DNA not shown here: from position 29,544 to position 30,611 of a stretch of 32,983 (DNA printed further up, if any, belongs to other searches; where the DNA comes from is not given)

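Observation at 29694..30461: Mla/MCE-type ABC operon whose only ATPase subunit has lost nearly every catalytic motif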

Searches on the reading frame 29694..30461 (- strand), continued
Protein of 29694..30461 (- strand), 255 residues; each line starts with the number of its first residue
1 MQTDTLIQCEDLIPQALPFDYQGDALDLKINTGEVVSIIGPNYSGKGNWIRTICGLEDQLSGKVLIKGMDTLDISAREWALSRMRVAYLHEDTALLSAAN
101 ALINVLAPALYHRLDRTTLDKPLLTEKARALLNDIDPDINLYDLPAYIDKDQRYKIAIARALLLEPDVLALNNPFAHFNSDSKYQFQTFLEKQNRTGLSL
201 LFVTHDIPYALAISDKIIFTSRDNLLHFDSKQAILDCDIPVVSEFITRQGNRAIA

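Call 28: find_encoding_contigs(protein=P0164, flank=8000, max_places=2)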
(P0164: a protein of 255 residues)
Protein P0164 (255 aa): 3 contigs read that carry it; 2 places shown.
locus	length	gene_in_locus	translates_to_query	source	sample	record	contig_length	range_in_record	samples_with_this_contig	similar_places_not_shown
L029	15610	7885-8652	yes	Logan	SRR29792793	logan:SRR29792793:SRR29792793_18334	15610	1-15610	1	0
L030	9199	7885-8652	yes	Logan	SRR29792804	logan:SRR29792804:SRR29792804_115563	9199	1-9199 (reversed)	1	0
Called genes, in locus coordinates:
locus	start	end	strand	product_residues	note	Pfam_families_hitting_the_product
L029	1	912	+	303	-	?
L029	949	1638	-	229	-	PF00849:PseudoU_synth_2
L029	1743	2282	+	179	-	PF08212:Lipocalin_2, PF00061:Lipocalin (weak)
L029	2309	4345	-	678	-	PF00724:Oxidored_FMN, PF00070:Pyr_redox (faint), PF00890:FAD_binding_2 (weak), PF01266:DAO (weak), PF03486:HI0933_like (weak), PF07992:Pyr_redox_2, PF12831:FAD_oxidored (weak), PF13450:NAD_binding_8, +2 more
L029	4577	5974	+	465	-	PF00171:Aldedh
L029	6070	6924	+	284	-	PF00085:Thioredoxin, PF13098:Thioredoxin_2, PF13905:Thioredoxin_8 (faint), PF14559:TPR_19, PF14561:TPR_20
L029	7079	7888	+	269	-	PF02405:MlaE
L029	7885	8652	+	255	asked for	PF00005:ABC_tran (weak)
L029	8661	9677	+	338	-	PF02470:MlaD, PF28544:Helical_needle (weak)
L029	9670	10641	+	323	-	PF17874:TPR_MalT (faint), PF13424:TPR_12 (faint)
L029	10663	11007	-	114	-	PF08274:Zn_Ribbon_YjdM, PF03831:YjdM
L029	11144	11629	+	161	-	PF14539:DUF4442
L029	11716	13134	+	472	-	PF00209:SNF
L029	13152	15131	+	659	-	PF05127:NAT10_TcmA_helicase, PF13718:GNAT_acetyltr_2, PF00583:Acetyltransf_1 (weak), PF13508:Acetyltransf_7 (weak)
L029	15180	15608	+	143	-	?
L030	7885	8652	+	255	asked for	PF00005:ABC_tran (weak)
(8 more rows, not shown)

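Call 29: find_encoding_contigs(protein=P0216, flank=8000, max_places=2)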
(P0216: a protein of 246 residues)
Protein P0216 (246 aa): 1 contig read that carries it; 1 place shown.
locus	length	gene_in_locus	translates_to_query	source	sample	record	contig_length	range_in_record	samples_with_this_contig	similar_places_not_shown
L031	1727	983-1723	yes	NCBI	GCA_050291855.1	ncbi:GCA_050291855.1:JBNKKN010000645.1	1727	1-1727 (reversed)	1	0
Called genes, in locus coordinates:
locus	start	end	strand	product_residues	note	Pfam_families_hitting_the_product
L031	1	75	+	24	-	?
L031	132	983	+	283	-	PF02405:MlaE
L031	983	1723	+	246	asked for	-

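Call 32: find_homologous_proteins(query=A2, max_evalue=1e-10)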
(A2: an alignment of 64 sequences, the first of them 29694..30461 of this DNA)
Query A2 (64 sequences) (255 aa, profile of the alignment): 735 proteins with E <= 1e-10 among 8000 candidates; the best 120 are listed.
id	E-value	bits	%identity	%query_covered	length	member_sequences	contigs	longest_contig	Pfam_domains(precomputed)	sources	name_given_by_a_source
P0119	2.4e-80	287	39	96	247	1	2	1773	PF00005.34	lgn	-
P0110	2.7e-80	287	42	97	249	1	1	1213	PF00005.34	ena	-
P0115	1.6e-79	285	41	96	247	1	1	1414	PF00005.34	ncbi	-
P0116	5.7e-79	283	40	96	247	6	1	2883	PF00005.34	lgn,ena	-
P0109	1.2e-78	282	41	98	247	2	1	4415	PF00005.34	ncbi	-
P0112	1.4e-78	281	41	98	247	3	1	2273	PF00005.34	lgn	-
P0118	1.7e-78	281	39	97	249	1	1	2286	PF00005.34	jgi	-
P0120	2.2e-77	278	42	97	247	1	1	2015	PF00005.34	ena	-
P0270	2.2e-77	278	37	98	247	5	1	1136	PF00005.34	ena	-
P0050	2.2e-77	277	65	99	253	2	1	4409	PF00005.34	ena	-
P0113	3.1e-77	277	41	98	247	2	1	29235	PF00005.34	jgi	jgi:ABC-type transporter Mla maintaining outer membrane lipid asymmetry ATPase subunit MlaF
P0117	3.4e-77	277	42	97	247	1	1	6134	PF00005.34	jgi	-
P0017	4.0e-77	277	67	99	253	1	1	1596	PF00005.34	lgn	-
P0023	8.4e-77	276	69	99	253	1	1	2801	PF00005.34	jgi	-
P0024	2.1e-76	274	67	99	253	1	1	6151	PF00005.34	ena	-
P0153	1.2e-75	272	32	96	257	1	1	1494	PF00005.34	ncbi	ncbi:MAG TPA: ATP-binding cassette domain-containing protein [Pseudomonadales bacterium]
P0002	3.5e-72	261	75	98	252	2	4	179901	PF00005.34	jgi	-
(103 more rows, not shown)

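Call 33: list_cluster_members(proteins=[P0121, P0123, P0133, P0138, P0143, P0157, P0159, P0164, P0177, P0192])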
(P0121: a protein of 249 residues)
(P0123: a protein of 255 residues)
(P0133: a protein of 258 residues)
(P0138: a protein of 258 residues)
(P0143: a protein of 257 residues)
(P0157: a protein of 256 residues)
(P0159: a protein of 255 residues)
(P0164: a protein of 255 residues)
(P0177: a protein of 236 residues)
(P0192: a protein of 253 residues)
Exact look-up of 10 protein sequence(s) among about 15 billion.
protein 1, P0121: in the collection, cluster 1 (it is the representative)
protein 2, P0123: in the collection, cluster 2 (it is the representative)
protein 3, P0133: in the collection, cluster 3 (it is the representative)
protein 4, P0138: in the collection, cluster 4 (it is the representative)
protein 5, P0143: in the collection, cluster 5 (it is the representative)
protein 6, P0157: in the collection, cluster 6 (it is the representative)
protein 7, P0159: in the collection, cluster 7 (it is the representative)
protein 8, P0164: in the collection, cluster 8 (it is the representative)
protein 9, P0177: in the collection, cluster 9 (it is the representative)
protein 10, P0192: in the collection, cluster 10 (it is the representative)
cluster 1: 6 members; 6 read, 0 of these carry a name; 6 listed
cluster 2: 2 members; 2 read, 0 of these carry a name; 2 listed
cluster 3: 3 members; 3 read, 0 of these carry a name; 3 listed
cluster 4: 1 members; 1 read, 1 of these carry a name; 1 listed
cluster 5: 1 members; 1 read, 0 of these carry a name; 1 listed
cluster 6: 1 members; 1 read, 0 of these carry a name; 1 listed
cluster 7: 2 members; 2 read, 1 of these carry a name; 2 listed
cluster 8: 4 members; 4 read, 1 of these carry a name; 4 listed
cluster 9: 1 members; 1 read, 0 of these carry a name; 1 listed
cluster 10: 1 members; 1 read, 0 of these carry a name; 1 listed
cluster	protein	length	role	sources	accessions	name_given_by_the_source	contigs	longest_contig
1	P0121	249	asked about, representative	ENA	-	-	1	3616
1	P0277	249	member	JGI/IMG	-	-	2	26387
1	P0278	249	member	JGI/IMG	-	-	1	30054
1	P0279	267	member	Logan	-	-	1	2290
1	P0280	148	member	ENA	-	-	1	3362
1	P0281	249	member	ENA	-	-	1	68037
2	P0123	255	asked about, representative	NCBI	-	-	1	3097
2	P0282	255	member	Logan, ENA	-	-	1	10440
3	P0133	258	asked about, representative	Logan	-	-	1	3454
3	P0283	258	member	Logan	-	-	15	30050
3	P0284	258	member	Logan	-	-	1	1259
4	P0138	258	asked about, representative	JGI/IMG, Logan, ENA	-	ABC-type multidrug transport system ATPase subunit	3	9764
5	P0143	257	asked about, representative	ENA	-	-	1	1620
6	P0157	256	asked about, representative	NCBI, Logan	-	-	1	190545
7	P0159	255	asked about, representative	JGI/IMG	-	polar amino acid transport system permease protein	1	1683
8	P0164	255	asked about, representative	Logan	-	-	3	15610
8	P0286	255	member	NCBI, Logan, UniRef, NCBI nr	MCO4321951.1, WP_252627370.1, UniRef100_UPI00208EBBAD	ATP-binding cassette domain-containing protein [Aliidiomarina quisquiliarum] | ATP-binding cassette domain-containing protein n=1 Tax=Aliidiomarina quisquiliarum ...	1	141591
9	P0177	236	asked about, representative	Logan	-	-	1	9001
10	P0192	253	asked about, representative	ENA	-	-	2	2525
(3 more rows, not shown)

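Call 37: find_encoding_contigs(protein=P0286, flank=10000, max_places=1)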
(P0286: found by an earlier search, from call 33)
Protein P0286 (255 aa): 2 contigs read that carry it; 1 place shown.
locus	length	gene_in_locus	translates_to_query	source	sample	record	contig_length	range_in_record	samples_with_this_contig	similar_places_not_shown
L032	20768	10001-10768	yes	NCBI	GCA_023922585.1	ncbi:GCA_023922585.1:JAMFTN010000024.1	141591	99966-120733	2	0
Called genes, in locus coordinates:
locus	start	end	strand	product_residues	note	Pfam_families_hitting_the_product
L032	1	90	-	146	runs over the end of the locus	PF11911:DUF3429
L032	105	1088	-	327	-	PF01699:Na_Ca_ex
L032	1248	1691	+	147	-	PF00583:Acetyltransf_1, PF13673:Acetyltransf_10 (weak), PF13508:Acetyltransf_7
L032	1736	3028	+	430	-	PF01966:HD (weak), PF13286:HD_assoc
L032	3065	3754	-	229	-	PF00849:PseudoU_synth_2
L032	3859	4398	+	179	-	PF08212:Lipocalin_2, PF00061:Lipocalin (weak)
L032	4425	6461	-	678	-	PF00724:Oxidored_FMN, PF00070:Pyr_redox (faint), PF00890:FAD_binding_2 (weak), PF01266:DAO (weak), PF03486:HI0933_like (weak), PF07992:Pyr_redox_2, PF12831:FAD_oxidored (weak), PF13450:NAD_binding_8, +2 more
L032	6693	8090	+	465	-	PF00171:Aldedh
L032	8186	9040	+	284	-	PF00085:Thioredoxin, PF13098:Thioredoxin_2, PF13905:Thioredoxin_8 (faint), PF14559:TPR_19, PF14561:TPR_20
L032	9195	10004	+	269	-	PF02405:MlaE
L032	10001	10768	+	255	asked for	PF00005:ABC_tran (faint)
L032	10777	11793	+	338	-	PF02470:MlaD, PF28544:Helical_needle (weak)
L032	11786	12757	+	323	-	PF17874:TPR_MalT (faint), PF07719:TPR_2 (faint), PF13424:TPR_12 (weak)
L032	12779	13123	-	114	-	PF08274:Zn_Ribbon_YjdM, PF03831:YjdM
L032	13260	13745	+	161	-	PF14539:DUF4442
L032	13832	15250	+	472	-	PF00209:SNF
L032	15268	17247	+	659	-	PF05127:NAT10_TcmA_helicase, PF13718:GNAT_acetyltr_2, PF00583:Acetyltransf_1 (weak), PF13508:Acetyltransf_7 (weak)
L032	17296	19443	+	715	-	PF02897:Peptidase_S9_N, PF00326:Peptidase_S9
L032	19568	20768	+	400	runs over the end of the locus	PF03435:Sacchrp_dh_NADP, PF16653:Sacchrp_dh_C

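Call 43: search_solved_structures(query=A3, max_evalue=1e-15, show_alignments=2)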
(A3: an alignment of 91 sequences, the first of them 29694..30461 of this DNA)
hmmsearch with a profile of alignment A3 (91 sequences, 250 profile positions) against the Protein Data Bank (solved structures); distinct sequences matched with E-value up to 1e-15: 367 (the best 60 are shown).
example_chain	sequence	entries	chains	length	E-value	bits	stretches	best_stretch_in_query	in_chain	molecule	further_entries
8wd9_D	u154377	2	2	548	5.1e-47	163.2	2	19-236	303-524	Probable dipeptide-transport ATP-binding protein ABC transporter DppD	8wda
8wdb_D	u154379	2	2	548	8.9e-47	162.4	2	19-236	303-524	Probable dipeptide-transport ATP-binding protein ABC transporter DppD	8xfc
8j5q_D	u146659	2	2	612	2.7e-46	160.9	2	22-217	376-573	Uncharacterized ABC transporter ATP-binding protein Rv1281c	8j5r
8j5s_D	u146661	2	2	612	3.2e-46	160.6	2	22-217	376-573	Uncharacterized ABC transporter ATP-binding protein Rv1281c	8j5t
4u00_A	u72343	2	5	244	2.7e-42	147.7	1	5-243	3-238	Amino acid ABC transporter, ATP-binding protein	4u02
9ge6_B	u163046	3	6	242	1.1e-41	145.8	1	17-211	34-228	Uncharacterized ABC transporter ATP-binding protein YbbA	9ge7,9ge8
4yms_J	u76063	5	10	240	2.6e-41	144.5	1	24-243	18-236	ABC-type polar amino acid transport system, ATPase component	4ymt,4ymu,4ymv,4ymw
3c41_J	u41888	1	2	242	1e-40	142.5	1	11-229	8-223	Amino acid ABC transporter (ArtP)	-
2olj_A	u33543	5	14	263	1.1e-40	142.5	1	7-229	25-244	Amino acid ABC transporter | protein ArtP | ArtP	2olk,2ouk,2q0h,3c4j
7dv5_U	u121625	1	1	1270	1.1e-38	135.9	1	21-216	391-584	Bile salt export pump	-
36cg_U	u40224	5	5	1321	1.3e-38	135.7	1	21-216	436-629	Bile salt export pump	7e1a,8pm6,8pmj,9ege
9n1y_A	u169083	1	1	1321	1.3e-38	135.7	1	21-216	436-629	Bile salt export pump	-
9w35_C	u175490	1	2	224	1.6e-38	135.4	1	6-219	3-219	LolD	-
8pmd_A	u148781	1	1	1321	1.7e-38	135.3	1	21-216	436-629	Bile salt export pump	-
9w2w_D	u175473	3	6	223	1.7e-38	135.3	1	6-219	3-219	LolD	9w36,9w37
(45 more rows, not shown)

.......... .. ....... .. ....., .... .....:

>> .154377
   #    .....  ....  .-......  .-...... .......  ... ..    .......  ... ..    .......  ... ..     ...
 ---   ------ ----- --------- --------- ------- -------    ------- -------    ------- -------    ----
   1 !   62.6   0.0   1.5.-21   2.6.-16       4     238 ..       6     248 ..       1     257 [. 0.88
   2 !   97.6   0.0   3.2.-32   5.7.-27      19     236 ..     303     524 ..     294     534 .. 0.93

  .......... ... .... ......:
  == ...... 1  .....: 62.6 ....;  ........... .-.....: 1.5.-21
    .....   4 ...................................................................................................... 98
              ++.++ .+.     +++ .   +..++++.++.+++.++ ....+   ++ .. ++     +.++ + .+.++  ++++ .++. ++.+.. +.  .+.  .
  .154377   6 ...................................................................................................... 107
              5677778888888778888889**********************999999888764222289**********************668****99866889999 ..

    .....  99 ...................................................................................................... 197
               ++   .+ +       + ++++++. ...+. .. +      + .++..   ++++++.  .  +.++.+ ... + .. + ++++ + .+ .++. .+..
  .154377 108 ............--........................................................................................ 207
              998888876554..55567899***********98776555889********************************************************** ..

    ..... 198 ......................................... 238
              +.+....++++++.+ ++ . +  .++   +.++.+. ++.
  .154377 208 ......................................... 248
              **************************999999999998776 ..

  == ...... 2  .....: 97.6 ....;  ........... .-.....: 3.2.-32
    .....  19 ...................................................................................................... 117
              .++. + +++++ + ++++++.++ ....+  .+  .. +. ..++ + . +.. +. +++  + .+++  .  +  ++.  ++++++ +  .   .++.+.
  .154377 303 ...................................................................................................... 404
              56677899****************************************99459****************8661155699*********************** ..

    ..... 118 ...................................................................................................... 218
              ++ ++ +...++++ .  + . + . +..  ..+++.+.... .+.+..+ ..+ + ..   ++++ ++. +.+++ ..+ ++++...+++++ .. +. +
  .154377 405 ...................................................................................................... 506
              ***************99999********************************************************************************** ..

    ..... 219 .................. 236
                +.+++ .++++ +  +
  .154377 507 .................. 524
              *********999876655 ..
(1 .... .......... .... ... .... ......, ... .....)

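Call 44: predict_structure(alignment_id=A3)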
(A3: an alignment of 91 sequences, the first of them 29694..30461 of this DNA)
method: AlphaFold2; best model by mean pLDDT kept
length: 255 residues; sequences in the alignment: 91
mean_pLDDT: 95.5   pTM: 0.92
mean pLDDT of the five models: 95.5, 95.4, 94.9, 94.8, 94.5
residues with pLDDT >= 90: 235; 70-90: 13; 50-70: 5; < 50: 2
segments of 3 or more residues with pLDDT < 50: none
pLDDT, mean of each block of 10 residues (from residue 1): 85 97 98 98 97 98 98 96 97 97 97 86 94 98 98 98 98 97 98 98 97 98 97 97 91 59
secondary structure, 60 per line:
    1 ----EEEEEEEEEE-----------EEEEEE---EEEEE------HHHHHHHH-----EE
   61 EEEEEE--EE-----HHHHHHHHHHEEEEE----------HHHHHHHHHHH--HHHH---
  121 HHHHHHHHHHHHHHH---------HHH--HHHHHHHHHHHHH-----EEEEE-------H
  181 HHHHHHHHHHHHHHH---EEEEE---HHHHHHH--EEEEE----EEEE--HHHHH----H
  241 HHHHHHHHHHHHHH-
elements in order: E5-14 E26-31 E35-39 H46-53 E59-66 H76-85 E86-90 H101-111 H114-117 H121-135 H150-162 E168-172 H180-195 E199-203 H207-213 E216-220 E225-228 H231-235 H240-254

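Call 47: fold_search(model_id=the predicted structure, library=pdb)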
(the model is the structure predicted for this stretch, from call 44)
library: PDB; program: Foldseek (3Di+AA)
matches with E <= 10: 1824; with E <= 0.001: 1301
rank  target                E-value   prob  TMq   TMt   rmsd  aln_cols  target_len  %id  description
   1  4u02_A                9.8e-20  1.00  0.84  0.87   2.5       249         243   24  Crystal structure of apo-TTHA1159 (released 2015-05-13)
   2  6xgz_E                1.0e-19  1.00  0.85  0.84   2.3       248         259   24  Crystal structure of E. coli MlaFB ABC transport subunits in the monomeric state (released 2020-07-15)
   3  4u00                  1.2e-19  1.00  0.83  0.87   2.5       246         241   24  Crystal structure of TTHA1159 in complex with ADP (released 2015-05-13)
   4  5lj9_B                2.2e-19  1.00  0.76  0.84   2.5       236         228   22  Structure of the E. coli MacB ABC domain (C2221) (released 2017-11-15)
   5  5lj9_A                2.7e-19  1.00  0.75  0.83   3.2       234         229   23  Structure of the E. coli MacB ABC domain (C2221) (released 2017-11-15)
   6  2olj_A                3.2e-19  1.00  0.83  0.87   2.6       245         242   21  ABC Protein ArtP in complex with ADP/Mg2+ (released 2008-01-15)
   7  6xgz_C                6.5e-19  1.00  0.85  0.83   2.4       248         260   24  Crystal structure of E. coli MlaFB ABC transport subunits in the monomeric state (released 2020-07-15)
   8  1b0u                  6.9e-19  1.00  0.84  0.83   2.5       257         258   23  ATP-BINDING SUBUNIT OF THE HISTIDINE PERMEASE FROM SALMONELLA TYPHIMURIUM (released 1999-11-17)
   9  6z63_B                8.2e-19  1.00  0.78  0.86   2.6       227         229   19  FtsE structure from Streptococus pneumoniae in complex with ADP at 1.57 A resolution (spacegroup P 21) (released 2020-09-02)
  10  4u02_D                8.2e-19  1.00  0.81  0.86   2.7       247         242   24  Crystal structure of apo-TTHA1159 (released 2015-05-13)
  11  6xgy_A                8.7e-19  1.00  0.83  0.81   2.7       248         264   24  Crystal structure of E. coli MlaFB ABC transport subunits in the dimeric state (released 2020-07-15)
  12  8fed_G                1.0e-18  1.00  0.85  0.73   2.4       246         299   24  Structure of Mce1-LucB complex from Mycobacterium smegmatis (Map1) (released 2023-02-22)
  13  6xbd_I                1.4e-18  1.00  0.86  0.84   2.3       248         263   24  Cryo-EM structure of MlaFEDB in nanodiscs with phospholipid substrates (released 2020-07-01)
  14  5xu1_A                1.4e-18  1.00  0.74  0.84   2.5       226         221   23  Structure of a non-canonical ABC transporter from Streptococcus pneumoniae R6 (released 2018-01-24)
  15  8fed_H                1.6e-18  1.00  0.86  0.74   2.4       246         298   24  Structure of Mce1-LucB complex from Mycobacterium smegmatis (Map1) (released 2023-02-22)
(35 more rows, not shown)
